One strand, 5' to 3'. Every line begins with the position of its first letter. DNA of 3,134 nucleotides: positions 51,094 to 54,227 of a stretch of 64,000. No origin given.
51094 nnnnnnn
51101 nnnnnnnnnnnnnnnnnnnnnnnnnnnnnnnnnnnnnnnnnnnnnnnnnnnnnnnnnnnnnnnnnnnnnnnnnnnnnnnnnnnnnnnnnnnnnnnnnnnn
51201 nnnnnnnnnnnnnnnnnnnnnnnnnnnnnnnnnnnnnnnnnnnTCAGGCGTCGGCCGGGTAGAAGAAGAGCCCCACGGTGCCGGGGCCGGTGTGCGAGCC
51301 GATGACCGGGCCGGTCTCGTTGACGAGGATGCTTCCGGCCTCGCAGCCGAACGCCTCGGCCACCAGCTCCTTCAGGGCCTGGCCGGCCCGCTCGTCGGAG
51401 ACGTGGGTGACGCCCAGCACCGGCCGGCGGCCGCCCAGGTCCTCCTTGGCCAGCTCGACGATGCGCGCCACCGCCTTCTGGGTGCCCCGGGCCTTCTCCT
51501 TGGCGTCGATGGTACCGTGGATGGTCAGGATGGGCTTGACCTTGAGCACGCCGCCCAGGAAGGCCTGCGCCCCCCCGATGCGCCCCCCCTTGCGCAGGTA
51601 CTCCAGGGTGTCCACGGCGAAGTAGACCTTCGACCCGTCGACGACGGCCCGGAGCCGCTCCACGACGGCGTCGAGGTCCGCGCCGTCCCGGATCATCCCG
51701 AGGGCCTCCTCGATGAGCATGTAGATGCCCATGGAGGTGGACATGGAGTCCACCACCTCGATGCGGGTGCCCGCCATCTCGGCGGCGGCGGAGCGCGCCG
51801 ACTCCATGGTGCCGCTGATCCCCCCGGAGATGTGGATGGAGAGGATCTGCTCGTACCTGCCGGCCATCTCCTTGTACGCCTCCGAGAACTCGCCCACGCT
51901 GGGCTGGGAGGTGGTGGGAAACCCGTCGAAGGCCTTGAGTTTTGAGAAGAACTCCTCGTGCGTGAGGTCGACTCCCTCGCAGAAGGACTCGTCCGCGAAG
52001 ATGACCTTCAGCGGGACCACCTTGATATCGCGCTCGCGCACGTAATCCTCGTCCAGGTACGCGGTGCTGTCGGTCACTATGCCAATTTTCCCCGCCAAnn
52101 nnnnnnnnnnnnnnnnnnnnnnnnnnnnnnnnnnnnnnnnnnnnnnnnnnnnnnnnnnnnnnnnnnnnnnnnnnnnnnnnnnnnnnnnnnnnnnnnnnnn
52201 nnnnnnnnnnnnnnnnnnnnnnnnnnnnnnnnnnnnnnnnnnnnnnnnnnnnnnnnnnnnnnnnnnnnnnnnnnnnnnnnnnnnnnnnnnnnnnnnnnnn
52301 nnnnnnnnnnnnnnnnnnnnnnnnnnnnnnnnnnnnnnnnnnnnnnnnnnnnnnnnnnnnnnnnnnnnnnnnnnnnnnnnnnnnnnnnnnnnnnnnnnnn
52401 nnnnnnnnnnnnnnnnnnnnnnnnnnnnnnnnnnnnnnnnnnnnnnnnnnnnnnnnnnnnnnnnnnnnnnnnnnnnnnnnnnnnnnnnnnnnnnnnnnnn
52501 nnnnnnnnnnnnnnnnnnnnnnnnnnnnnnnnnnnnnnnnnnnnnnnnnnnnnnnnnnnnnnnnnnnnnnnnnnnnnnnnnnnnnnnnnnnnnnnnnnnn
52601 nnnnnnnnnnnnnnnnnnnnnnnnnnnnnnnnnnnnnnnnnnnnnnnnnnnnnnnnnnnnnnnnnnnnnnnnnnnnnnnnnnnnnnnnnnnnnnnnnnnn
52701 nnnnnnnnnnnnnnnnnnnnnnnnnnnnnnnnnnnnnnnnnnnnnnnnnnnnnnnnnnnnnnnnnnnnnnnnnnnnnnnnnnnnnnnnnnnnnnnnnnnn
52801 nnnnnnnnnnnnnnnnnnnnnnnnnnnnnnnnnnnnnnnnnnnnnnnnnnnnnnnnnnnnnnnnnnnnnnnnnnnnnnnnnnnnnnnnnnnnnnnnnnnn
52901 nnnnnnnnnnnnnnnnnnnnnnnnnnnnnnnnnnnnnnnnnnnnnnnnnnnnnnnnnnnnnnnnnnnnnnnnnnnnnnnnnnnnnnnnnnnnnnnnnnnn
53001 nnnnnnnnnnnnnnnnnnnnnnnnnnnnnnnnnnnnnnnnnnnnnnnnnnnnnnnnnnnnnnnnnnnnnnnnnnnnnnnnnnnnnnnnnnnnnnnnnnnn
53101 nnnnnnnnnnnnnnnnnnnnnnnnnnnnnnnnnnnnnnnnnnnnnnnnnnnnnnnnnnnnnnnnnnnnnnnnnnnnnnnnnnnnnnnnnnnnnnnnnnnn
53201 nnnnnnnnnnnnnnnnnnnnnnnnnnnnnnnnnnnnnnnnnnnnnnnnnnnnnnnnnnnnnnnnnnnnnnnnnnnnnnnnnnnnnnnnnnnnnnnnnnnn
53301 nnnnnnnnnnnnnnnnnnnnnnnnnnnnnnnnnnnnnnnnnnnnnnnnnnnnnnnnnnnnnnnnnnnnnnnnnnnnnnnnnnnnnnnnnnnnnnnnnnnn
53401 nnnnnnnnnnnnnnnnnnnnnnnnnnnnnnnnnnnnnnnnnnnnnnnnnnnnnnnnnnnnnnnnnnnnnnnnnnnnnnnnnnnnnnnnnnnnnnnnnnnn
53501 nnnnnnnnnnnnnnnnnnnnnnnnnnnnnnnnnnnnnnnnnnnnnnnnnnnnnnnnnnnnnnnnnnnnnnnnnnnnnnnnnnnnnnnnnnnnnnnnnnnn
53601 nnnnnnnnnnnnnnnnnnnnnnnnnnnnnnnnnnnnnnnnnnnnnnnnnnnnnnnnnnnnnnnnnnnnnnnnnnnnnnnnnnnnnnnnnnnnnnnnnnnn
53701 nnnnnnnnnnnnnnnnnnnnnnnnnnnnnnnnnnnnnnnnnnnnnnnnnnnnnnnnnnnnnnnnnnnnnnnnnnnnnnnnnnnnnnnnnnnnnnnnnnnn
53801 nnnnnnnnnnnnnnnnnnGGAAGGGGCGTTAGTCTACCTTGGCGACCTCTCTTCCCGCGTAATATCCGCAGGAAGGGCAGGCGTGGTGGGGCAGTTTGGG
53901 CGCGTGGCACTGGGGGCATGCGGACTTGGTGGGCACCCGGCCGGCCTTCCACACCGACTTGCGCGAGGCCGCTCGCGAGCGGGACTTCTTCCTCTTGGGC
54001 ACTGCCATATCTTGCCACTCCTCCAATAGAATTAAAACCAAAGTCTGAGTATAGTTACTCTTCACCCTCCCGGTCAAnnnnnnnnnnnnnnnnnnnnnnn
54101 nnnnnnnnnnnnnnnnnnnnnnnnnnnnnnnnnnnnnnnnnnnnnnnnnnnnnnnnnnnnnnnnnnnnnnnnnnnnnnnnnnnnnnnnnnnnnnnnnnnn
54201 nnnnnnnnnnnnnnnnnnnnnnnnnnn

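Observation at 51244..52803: In-frame fusion of RNase III with a DegV/FakB fatty-acid-binding protein inside the plsX lipid operon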

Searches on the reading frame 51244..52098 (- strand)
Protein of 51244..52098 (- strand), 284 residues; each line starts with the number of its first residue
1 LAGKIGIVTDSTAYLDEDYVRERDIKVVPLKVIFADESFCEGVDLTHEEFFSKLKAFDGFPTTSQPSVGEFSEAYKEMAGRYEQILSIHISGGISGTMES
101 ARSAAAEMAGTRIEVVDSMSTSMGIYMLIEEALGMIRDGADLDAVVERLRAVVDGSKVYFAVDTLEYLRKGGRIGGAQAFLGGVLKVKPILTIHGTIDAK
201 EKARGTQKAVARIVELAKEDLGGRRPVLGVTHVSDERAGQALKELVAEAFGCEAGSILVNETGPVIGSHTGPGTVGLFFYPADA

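Call 44: search_solved_structures(query=window:51244-52098:-, max_evalue=1e-30, show_alignments=5)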
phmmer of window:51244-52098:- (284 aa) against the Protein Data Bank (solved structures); distinct sequences matched with E-value up to 1e-30: 17.
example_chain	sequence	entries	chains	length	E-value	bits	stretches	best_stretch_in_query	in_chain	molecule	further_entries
2dt8_A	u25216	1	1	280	2.7e-56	194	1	4-280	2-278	DegV family protein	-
3fys_A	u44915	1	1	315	8.8e-48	166.1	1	4-278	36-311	Protein degV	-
4x9x_A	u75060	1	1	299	6.6e-43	150.1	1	7-278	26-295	DegV domain-containing protein MW1315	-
6nyu_A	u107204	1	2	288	1.4e-40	142.5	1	4-279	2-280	DegV domain-containing protein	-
6nm1_A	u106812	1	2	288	9.7e-40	139.7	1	4-279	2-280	Fatty acid Kinase (Fak) B1 protein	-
7sg3_A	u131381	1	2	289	1.2e-39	139.5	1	4-279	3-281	Fatty Acid Kinase B1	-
5woo_A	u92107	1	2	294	1.2e-39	139.5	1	4-279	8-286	EDD domain protein, DegV family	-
6alw_A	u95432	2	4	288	1.3e-39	139.3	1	4-279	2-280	EDD domain protein, DegV family | Fatty acid Kinase (Fak) B1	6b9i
5uto_A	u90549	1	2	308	1.4e-39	139.2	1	4-279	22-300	EDD domain protein, DegV family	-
6mh9_A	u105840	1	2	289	1.6e-39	139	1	4-279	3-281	Fatty Acid Kinase (Fak) B1 protein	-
7scl_A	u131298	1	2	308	9.7e-39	136.5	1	4-279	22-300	Fatty Acid Kinase B1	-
6dke_A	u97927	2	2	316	3.5e-38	134.6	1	4-281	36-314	Fatty Acid Kinase (Fak) B1 protein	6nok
1pzx_A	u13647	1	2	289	7.5e-37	130.3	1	4-280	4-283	Hypothetical protein APC36103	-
2g7z_A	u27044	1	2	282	6.9e-36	127.1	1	3-276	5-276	conserved hypothetical protein SPy1493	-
3lup_A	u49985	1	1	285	4.9e-35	124.3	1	3-280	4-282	DegV family protein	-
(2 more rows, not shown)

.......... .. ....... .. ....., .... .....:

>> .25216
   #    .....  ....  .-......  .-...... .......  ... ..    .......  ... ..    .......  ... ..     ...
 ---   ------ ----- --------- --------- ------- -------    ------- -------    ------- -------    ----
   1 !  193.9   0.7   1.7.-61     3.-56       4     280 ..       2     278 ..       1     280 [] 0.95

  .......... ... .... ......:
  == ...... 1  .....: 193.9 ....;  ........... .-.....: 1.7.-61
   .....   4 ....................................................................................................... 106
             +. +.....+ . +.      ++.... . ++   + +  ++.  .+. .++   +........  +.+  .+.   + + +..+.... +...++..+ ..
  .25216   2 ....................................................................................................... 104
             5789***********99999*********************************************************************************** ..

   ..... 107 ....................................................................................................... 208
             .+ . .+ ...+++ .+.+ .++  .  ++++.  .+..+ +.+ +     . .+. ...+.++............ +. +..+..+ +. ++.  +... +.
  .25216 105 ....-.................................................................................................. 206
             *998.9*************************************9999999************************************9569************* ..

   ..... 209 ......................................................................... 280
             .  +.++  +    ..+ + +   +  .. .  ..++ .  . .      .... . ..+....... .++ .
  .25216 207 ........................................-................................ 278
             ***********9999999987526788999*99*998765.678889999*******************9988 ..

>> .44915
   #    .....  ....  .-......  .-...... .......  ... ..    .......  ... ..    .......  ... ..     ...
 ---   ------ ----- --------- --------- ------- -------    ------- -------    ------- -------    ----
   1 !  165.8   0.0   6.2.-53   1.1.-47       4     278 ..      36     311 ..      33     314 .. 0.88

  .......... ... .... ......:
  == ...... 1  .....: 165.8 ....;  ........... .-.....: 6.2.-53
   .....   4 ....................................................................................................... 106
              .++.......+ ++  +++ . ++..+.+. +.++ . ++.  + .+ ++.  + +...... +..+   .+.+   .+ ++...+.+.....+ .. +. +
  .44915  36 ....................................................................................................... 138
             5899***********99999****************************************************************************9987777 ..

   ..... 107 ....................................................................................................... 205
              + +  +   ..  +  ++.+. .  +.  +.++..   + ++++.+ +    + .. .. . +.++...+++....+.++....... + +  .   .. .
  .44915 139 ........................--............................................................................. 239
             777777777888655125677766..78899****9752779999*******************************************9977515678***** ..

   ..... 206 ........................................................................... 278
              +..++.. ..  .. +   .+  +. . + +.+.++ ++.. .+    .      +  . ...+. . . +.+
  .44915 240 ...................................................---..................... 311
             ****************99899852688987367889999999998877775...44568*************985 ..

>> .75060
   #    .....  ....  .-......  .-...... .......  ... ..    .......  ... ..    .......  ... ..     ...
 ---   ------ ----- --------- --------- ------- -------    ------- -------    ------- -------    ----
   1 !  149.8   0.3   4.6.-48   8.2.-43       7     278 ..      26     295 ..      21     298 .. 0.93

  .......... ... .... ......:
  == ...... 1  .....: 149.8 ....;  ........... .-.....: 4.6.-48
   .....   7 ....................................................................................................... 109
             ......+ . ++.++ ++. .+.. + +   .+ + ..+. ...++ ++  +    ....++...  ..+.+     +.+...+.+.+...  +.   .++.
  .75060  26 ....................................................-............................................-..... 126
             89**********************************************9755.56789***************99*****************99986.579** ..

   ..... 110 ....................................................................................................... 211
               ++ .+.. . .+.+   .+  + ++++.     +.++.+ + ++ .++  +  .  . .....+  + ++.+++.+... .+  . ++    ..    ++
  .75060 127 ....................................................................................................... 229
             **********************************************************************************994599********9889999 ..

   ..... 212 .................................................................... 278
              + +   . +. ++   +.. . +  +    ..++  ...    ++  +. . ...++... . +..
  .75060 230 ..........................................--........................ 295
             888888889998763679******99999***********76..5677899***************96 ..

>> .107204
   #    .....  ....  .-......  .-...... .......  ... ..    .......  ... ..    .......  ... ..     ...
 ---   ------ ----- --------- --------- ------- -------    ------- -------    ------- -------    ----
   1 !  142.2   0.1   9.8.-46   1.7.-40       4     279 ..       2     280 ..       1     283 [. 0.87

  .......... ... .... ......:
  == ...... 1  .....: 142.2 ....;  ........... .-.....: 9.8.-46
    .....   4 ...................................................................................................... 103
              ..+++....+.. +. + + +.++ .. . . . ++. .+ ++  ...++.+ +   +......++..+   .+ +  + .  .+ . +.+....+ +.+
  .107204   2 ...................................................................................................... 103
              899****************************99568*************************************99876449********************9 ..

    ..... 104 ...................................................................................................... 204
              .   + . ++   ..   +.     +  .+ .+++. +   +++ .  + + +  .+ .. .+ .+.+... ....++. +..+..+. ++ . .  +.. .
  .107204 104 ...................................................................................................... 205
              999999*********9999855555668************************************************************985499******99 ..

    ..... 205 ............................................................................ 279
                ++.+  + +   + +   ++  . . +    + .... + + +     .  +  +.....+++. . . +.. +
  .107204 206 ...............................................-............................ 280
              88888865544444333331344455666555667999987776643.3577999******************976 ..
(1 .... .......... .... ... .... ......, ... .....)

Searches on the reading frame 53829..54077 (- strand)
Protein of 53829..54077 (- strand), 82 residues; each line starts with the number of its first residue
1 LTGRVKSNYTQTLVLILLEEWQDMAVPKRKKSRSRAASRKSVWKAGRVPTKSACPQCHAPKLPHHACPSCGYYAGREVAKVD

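Call 3: search_protein_families(library=pfam, proteins=[window:53829-54077:-], max_evalue=0.001)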
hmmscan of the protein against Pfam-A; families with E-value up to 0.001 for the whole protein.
window:53829-54077:- (82 aa): 1 family
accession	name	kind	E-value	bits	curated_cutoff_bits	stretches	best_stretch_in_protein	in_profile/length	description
PF01783.29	Ribosomal_L32p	-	2.2e-20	73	21.3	1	25-80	1-55/56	Ribosomal L32p protein family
